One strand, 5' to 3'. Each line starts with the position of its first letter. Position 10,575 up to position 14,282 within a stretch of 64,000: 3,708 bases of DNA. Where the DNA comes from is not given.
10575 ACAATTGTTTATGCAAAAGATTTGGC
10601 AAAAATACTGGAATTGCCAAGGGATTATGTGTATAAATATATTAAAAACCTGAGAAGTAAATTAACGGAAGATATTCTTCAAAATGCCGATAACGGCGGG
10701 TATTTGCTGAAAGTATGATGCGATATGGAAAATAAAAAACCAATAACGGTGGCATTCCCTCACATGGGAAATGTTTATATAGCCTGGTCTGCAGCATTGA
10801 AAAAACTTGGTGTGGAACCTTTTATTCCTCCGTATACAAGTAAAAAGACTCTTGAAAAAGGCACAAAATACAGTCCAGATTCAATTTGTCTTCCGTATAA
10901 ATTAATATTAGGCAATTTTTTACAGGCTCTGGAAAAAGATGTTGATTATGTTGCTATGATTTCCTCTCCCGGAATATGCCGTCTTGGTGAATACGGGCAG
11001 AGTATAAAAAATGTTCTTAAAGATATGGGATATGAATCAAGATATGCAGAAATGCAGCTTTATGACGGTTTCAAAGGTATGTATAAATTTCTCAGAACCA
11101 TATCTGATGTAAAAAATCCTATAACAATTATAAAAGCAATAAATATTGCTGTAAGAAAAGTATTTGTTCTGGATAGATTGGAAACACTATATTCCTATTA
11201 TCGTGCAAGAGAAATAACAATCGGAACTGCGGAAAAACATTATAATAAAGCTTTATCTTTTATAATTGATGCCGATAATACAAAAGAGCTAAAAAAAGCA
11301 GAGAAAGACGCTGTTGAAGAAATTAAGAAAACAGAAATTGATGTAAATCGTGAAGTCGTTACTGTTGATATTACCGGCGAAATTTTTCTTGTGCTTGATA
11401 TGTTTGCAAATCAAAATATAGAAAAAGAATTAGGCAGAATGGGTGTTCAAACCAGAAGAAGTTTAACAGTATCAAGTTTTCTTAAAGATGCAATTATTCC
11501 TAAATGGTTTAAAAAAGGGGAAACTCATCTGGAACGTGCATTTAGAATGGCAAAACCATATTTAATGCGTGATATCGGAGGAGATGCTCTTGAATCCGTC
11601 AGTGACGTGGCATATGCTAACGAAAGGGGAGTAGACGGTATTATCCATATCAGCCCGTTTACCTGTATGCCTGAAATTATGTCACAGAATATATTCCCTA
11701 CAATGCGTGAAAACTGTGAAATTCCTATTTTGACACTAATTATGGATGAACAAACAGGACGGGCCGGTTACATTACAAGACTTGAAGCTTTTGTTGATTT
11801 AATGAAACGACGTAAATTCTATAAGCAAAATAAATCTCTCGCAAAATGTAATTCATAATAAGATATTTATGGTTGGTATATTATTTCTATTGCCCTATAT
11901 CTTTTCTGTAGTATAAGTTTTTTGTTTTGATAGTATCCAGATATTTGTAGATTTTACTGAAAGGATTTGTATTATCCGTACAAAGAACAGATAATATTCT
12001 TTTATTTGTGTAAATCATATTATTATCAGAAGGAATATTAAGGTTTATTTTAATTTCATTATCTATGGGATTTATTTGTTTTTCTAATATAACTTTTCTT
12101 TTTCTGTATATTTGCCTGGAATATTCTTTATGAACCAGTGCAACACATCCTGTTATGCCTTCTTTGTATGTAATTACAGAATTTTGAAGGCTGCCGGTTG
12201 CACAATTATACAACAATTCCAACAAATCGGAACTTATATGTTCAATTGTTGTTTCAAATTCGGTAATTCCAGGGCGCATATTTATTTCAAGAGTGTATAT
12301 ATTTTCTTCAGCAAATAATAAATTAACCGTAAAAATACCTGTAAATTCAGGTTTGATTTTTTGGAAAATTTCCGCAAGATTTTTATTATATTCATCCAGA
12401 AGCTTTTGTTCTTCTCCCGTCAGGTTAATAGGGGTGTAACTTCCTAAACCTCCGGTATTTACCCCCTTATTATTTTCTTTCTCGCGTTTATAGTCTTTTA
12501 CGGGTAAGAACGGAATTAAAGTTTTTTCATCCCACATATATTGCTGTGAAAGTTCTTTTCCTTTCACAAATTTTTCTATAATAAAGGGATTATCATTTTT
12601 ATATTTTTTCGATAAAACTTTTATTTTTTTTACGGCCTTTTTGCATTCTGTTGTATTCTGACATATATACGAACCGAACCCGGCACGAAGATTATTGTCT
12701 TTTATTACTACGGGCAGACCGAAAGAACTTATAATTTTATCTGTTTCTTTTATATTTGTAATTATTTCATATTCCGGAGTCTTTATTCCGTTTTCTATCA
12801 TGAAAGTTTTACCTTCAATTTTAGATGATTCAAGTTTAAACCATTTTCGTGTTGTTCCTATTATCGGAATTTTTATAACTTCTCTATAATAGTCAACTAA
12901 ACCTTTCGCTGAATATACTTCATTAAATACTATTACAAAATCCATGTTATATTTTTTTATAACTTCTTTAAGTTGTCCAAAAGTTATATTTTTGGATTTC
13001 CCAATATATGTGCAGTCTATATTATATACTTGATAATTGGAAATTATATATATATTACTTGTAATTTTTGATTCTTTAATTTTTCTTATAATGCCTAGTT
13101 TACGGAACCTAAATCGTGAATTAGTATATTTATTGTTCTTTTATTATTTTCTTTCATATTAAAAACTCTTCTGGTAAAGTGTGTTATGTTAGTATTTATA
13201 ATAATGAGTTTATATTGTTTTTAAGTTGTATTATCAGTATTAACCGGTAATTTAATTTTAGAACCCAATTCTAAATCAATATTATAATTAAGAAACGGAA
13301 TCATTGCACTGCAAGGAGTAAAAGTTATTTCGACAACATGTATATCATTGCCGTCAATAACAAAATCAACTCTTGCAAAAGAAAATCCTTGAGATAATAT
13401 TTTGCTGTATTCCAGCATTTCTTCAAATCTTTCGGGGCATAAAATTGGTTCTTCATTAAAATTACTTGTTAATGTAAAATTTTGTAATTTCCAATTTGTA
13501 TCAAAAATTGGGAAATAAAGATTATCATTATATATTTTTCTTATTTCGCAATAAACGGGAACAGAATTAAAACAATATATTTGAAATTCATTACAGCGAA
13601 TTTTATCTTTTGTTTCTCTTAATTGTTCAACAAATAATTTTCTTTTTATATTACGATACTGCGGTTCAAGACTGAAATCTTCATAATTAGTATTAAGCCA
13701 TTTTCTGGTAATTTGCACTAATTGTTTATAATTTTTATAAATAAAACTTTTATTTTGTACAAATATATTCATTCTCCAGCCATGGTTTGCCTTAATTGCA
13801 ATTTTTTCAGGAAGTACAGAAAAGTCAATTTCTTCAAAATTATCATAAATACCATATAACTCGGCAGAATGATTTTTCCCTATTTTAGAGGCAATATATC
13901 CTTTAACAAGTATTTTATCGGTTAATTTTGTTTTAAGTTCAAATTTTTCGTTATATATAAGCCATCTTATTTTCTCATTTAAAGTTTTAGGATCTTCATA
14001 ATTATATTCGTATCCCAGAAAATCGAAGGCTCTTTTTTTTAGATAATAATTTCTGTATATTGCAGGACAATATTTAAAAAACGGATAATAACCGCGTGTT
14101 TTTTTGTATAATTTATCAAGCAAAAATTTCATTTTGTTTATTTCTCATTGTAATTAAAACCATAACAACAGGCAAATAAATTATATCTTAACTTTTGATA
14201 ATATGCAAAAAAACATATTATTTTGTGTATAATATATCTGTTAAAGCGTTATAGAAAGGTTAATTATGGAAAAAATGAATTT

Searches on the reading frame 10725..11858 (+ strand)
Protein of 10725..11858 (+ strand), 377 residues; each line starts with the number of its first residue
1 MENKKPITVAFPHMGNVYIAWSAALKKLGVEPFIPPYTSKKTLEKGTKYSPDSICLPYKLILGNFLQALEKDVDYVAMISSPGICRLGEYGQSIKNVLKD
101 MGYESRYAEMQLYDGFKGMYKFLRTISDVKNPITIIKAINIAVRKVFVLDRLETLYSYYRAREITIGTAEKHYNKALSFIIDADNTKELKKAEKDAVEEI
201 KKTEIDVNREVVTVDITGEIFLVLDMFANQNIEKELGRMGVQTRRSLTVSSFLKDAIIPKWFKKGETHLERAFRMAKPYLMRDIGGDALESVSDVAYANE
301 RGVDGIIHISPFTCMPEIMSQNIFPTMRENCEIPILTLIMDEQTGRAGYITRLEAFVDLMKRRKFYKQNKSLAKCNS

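Call 53: search_protein_families(library=pfam, proteins=[window:10725-11858:+], max_evalue=0.00001)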
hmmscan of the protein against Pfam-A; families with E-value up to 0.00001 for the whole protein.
window:10725-11858:+ (377 aa): 1 family
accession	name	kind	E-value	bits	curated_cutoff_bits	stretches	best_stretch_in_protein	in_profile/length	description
PF09989.15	DUF2229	-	1.3e-13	51.6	29.4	1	14-76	10-73/218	CoA enzyme activase uncharacterised domain (DUF2229)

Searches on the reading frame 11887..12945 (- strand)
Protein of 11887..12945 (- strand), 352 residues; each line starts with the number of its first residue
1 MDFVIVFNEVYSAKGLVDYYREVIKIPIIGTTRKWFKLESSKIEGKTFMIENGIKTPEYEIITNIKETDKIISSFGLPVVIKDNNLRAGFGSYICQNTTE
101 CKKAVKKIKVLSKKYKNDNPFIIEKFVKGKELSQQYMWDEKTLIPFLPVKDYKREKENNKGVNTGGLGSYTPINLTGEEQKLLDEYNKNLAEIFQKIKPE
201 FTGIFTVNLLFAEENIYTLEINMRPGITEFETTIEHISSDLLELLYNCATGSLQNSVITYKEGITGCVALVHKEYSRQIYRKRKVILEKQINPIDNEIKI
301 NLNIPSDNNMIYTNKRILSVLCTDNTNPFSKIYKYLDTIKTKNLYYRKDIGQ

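Call 53: search_protein_families(library=pfam, proteins=[window:11887-12945:-], max_evalue=0.00001)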
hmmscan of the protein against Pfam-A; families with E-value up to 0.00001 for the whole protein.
window:11887-12945:- (352 aa): 7 families
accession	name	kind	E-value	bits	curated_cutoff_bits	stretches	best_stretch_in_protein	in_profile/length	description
PF01071.24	GARS_A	-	2.2e-34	119.4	27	1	41-226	2-190/194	Phosphoribosylglycinamide synthetase, ATP-grasp (A) domain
PF02222.28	ATP-grasp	-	1.7e-11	44.6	27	1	49-225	3-163/179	ATP-grasp domain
PF07478.18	Dala_Dala_lig_C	-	3e-08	33.9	24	1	52-231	5-182/204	D-ala D-ala ligase C-terminus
PF13535.11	ATP-grasp_4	-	3.9e-08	33.5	27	1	76-192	2-122/160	ATP-grasp domain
PF08443.16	RimK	-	2.5e-07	30.9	21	0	42-111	4-77/188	RimK-like ATP-grasp domain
PF02655.19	ATP-grasp_3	-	2.7e-07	31.2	23.2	1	42-225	4-157/160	ATP-grasp domain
PF02786.22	CPSase_L_D2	-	7.7e-06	26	19.8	0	48-147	8-110/211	Carbamoyl-phosphate synthase L chain, ATP binding domain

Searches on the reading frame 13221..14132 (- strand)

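Call 53: search_protein_families(library=pfam, proteins=[window:13221-14132:-], max_evalue=0.00001)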
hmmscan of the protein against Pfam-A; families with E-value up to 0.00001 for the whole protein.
window:13221-14132:- (303 aa): 1 family
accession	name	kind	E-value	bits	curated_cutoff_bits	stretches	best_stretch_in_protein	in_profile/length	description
PF14305.11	ATPgrasp_TupA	-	3.5e-28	99.2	25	1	53-294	1-241/241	TupA-like ATPgrasp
